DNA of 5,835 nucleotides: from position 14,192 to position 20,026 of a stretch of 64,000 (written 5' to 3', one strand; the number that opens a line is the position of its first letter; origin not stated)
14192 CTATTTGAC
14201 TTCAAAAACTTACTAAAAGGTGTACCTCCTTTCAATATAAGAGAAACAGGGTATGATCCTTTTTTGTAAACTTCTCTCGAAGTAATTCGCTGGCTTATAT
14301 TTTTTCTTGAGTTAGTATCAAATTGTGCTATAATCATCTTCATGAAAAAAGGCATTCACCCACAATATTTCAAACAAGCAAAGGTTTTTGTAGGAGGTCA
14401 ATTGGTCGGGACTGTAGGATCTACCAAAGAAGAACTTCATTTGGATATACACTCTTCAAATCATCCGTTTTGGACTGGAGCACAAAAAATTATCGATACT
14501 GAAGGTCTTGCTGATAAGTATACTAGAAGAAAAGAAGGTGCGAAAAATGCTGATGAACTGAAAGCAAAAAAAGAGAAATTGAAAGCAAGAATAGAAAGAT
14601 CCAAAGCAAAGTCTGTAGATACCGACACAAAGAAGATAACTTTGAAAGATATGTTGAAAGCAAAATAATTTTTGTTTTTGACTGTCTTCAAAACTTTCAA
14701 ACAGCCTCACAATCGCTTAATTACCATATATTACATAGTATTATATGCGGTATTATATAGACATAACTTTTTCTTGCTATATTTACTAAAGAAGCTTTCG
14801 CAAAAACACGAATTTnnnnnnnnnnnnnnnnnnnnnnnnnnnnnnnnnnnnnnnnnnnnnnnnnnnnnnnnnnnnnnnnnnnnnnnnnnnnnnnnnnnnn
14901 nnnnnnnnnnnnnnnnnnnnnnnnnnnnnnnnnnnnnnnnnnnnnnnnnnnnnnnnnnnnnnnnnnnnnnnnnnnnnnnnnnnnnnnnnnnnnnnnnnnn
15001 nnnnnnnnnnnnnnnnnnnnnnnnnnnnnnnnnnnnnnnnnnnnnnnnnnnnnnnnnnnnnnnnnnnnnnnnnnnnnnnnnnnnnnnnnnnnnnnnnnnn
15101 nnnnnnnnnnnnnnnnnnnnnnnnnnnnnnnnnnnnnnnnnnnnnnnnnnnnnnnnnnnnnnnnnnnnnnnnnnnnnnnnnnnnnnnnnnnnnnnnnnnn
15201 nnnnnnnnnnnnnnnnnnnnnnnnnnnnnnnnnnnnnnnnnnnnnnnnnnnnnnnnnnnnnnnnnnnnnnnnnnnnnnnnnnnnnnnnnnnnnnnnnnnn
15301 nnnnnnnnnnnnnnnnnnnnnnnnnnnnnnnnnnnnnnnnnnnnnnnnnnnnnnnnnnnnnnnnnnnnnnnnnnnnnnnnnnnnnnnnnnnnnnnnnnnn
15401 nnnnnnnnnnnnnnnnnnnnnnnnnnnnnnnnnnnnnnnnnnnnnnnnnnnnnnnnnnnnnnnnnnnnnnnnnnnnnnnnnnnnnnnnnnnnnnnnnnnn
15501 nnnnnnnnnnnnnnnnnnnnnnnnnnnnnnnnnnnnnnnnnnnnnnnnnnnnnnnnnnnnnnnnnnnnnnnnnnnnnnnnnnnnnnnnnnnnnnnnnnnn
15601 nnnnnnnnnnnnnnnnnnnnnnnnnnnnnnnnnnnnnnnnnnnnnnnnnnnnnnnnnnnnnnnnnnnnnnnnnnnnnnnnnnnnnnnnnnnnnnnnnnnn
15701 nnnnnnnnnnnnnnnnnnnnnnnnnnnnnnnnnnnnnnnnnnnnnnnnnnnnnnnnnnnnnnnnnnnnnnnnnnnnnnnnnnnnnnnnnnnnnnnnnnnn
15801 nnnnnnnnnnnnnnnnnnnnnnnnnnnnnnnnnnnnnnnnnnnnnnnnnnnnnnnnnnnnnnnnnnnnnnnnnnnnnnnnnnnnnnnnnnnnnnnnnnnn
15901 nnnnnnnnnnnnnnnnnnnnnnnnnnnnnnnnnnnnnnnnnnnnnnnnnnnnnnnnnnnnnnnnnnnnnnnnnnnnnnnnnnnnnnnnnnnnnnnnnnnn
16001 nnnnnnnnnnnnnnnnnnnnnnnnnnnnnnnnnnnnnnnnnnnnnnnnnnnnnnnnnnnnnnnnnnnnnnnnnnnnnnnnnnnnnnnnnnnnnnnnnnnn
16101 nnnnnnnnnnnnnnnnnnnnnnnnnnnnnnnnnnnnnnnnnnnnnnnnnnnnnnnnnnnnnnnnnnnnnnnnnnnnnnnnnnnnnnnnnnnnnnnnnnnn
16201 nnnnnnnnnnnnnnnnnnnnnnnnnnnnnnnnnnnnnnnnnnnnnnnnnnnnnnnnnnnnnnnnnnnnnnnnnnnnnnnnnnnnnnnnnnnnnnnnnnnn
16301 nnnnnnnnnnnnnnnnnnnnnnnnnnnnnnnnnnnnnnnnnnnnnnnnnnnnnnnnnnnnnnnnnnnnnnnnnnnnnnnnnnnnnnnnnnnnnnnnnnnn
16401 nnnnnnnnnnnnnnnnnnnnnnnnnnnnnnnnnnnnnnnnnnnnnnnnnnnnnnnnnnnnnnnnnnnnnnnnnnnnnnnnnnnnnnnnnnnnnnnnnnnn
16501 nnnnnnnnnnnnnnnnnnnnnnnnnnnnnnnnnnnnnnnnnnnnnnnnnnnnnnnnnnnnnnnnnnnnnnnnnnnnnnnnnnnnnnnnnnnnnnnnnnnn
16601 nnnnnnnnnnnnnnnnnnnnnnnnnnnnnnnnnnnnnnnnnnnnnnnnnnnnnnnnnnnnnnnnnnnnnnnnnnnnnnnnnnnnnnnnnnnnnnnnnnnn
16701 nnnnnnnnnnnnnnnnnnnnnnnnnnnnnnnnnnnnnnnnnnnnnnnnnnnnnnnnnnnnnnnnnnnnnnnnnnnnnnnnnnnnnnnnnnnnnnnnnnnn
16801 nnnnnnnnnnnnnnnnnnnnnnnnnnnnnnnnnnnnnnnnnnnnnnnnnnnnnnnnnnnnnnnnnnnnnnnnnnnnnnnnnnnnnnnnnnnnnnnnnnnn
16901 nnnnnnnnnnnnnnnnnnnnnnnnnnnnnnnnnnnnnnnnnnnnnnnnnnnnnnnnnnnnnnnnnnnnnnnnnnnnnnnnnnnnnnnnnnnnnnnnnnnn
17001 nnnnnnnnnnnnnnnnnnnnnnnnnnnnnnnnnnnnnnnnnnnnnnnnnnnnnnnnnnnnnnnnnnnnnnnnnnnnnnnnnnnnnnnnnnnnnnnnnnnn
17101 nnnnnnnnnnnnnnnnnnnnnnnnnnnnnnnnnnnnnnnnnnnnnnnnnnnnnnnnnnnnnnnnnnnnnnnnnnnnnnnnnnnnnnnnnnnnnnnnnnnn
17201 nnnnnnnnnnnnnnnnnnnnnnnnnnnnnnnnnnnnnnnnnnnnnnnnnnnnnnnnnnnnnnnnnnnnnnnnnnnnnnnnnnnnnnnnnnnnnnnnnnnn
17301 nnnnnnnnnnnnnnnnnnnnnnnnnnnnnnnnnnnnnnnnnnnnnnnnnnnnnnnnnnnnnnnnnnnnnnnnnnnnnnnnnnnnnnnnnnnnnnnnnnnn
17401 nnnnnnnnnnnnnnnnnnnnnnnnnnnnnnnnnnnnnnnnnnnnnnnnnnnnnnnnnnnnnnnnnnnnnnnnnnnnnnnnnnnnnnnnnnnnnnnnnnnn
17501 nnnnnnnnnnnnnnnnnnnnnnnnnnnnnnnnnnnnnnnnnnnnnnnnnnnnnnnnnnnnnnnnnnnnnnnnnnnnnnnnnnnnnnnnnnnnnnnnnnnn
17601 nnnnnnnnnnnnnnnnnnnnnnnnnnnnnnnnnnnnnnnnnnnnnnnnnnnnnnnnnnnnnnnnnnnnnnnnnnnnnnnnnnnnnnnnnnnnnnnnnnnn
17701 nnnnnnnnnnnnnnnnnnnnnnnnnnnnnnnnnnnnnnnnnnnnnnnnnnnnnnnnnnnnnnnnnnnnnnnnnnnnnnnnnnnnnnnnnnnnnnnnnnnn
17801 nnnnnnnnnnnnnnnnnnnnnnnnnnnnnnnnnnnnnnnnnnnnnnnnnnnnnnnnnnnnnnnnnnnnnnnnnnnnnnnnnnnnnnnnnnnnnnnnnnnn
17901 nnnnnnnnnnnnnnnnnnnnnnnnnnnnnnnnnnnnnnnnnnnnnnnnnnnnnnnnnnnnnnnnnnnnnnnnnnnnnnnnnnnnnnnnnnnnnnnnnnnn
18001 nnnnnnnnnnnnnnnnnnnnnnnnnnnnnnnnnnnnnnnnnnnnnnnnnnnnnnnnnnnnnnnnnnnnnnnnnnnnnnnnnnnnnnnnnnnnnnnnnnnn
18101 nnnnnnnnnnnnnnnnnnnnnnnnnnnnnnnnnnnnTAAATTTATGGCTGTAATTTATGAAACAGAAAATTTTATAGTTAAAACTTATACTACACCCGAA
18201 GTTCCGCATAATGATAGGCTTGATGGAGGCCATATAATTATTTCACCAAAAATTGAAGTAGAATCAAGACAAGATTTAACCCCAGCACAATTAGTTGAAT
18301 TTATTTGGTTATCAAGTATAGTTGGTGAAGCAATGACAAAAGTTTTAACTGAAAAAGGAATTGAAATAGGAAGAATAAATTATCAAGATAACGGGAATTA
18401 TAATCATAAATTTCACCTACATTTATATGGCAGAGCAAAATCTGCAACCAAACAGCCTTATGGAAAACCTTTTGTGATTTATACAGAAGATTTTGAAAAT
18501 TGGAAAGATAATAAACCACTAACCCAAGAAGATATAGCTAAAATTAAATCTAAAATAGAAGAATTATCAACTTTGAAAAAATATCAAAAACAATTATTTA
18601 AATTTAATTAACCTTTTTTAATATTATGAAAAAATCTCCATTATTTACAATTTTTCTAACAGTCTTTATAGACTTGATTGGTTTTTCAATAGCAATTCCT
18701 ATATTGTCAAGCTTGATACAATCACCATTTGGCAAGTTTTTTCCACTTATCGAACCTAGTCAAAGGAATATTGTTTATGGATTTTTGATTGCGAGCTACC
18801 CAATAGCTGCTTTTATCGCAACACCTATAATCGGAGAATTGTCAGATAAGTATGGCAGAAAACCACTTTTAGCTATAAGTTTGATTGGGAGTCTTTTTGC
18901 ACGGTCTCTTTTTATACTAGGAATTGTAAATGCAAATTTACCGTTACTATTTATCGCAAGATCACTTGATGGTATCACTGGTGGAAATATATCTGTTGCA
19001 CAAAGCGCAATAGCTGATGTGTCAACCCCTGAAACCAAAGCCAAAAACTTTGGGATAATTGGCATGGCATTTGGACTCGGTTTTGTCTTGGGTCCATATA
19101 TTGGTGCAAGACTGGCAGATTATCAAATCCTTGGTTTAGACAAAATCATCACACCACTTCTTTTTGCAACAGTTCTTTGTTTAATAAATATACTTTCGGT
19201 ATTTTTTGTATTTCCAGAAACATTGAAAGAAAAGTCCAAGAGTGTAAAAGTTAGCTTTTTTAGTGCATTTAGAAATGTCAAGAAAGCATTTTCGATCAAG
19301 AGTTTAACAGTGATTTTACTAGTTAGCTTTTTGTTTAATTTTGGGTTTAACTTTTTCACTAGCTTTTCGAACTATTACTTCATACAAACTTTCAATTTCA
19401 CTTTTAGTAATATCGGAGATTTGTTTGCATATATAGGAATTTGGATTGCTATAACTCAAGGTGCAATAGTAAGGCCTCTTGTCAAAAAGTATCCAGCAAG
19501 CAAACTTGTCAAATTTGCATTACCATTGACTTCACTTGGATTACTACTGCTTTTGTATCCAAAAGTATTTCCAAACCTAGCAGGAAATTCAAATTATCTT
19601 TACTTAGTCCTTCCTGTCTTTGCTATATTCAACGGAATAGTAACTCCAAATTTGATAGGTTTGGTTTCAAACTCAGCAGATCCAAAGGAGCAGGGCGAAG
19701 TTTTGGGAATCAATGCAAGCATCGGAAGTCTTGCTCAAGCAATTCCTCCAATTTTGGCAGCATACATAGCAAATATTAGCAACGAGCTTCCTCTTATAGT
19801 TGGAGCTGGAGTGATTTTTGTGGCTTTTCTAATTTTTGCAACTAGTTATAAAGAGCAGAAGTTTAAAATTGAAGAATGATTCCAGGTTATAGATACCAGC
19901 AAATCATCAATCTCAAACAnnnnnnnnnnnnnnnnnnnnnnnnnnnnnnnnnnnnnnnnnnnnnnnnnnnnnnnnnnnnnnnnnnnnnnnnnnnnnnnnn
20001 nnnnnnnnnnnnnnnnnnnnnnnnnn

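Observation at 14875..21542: uvrA split into two independently initiated ORFs by a 3.6-kb co-directional insertion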

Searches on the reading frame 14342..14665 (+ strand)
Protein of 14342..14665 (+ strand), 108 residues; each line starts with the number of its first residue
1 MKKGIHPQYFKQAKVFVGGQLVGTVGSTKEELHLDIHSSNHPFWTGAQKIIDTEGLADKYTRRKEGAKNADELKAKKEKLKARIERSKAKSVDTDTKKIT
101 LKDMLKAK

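Call 23: search_protein_families(library=pfam, proteins=[window:14342-14665:+])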
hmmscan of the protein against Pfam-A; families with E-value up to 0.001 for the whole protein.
window:14342-14665:+ (108 aa): 1 family
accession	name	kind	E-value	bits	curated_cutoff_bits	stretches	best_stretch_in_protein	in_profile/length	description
PF01197.23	Ribosomal_L31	-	7.5e-19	68.1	27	1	1-63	1-63/65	Ribosomal protein L31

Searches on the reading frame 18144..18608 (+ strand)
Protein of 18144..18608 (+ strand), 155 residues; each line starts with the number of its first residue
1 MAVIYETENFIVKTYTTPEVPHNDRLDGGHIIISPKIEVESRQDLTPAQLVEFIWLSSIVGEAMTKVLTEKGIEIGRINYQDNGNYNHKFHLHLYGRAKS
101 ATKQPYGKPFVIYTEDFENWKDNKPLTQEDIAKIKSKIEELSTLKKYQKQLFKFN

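Call 23: search_protein_families(library=pfam, proteins=[window:18144-18608:+])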
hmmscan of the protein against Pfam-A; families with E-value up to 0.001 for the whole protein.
window:18144-18608:+ (155 aa): 1 family
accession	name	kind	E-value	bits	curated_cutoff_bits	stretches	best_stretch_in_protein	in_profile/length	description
PF01230.28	HIT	-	3.3e-06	28.1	21.5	1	29-98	27-96/98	HIT domain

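Call 55: search_protein_families(library=ncbifam, proteins=[window:18144-18608:+])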
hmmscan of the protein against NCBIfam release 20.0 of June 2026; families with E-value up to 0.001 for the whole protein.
window:18144-18608:+ (155 aa): 0 families

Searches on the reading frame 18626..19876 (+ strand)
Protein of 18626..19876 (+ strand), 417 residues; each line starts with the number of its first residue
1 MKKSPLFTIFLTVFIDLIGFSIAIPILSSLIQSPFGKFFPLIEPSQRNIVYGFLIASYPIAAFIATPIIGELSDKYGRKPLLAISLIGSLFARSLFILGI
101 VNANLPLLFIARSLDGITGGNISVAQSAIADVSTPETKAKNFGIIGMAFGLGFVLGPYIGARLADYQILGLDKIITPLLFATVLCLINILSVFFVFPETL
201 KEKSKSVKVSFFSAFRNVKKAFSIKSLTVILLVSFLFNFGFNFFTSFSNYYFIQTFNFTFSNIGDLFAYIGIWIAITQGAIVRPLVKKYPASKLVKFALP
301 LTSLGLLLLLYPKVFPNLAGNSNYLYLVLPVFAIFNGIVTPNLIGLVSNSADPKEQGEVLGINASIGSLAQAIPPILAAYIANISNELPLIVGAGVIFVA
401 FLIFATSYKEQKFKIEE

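Call 23: search_protein_families(library=pfam, proteins=[window:18626-19876:+])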
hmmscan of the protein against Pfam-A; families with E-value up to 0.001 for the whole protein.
window:18626-19876:+ (417 aa): 3 families
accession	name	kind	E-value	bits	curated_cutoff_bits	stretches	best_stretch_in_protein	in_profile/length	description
PF07690.21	MFS_1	-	1e-50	173.1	33.4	2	9-373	1-345/347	Major Facilitator Superfamily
PF03209.21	PUCC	-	6.1e-08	32.5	21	1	117-390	100-368/401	PUCC protein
PF00083.30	Sugar_tr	-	8.3e-08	32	22.3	1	47-199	44-194/452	Sugar (and other) transporter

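Call 55: search_protein_families(library=ncbifam, proteins=[window:18626-19876:+])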
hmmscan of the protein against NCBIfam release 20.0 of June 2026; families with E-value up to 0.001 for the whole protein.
window:18626-19876:+ (417 aa): 28 families (the best 25 are shown)
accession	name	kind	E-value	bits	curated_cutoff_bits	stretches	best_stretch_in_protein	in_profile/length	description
NF012174.0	tet_MFS_A_B_C_D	equivalog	1.5e-50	172.1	475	1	5-386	3-360/382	Tet(A)/Tet(B)/Tet(C) family tetracycline efflux MFS transporter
NF045486.1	tet_MFS_30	exception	8.9e-44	150.3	730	1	6-409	5-388/392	tetracycline efflux MFS transporter Tet(30)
NF012207.0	tet_MFS_H_J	exception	2.1e-36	125.8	700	1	1-411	1-389/392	Tet(H)/Tet(J) family tetracycline efflux MFS transporter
NF012191.0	tet_MFS_C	exception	3.8e-34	118.3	850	1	5-400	6-381/396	tetracycline efflux MFS transporter Tet(C)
NF012194.0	tet_MFS_J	exception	2.1e-33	115.8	870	1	3-409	3-387/398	tetracycline efflux MFS transporter Tet(J)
NF012195.0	tet_MFS_H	exception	3.7e-32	111.9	840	1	1-411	1-389/392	tetracycline efflux MFS transporter Tet(H)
NF012193.0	tet_MFS_A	exception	9.3e-31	107.1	840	1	4-386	4-366/394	tetracycline efflux MFS transporter Tet(A)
NF012177.1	tet_MFS_42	exception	9.4e-30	104.2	850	1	14-406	7-384/411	tetracycline efflux MFS transporter Tet(42)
NF012187.0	tet_MFS_E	exception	5.3e-29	101.5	820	1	10-408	9-388/405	tetracycline efflux MFS transporter Tet(E)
NF045488.1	tet_MFS_62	exception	4.2e-28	98.6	775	1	11-405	9-383/385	tetracycline efflux MFS transporter Tet(62)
NF012186.0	tet_MFS_D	exception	7.4e-26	91.1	775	1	6-383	6-356/394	tetracycline efflux MFS transporter Tet(D)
NF012192.0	tet_MFS_G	exception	2.4e-25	89.4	800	1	8-397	7-376/391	tetracycline efflux MFS transporter Tet(G)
NF012190.1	tet_MFS_B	exception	2e-24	86.3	850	1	13-400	12-371/400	tetracycline efflux MFS transporter Tet(B)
NF012188.1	tet_MFS_Y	exception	1.8e-23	83.2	820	1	3-376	3-350/391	tetracycline efflux MFS transporter Tet(Y)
NF045684.1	tet_MFS_65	exception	2e-22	79.9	800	1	12-386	4-353/383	tetracycline efflux MFS transporter Tet(65)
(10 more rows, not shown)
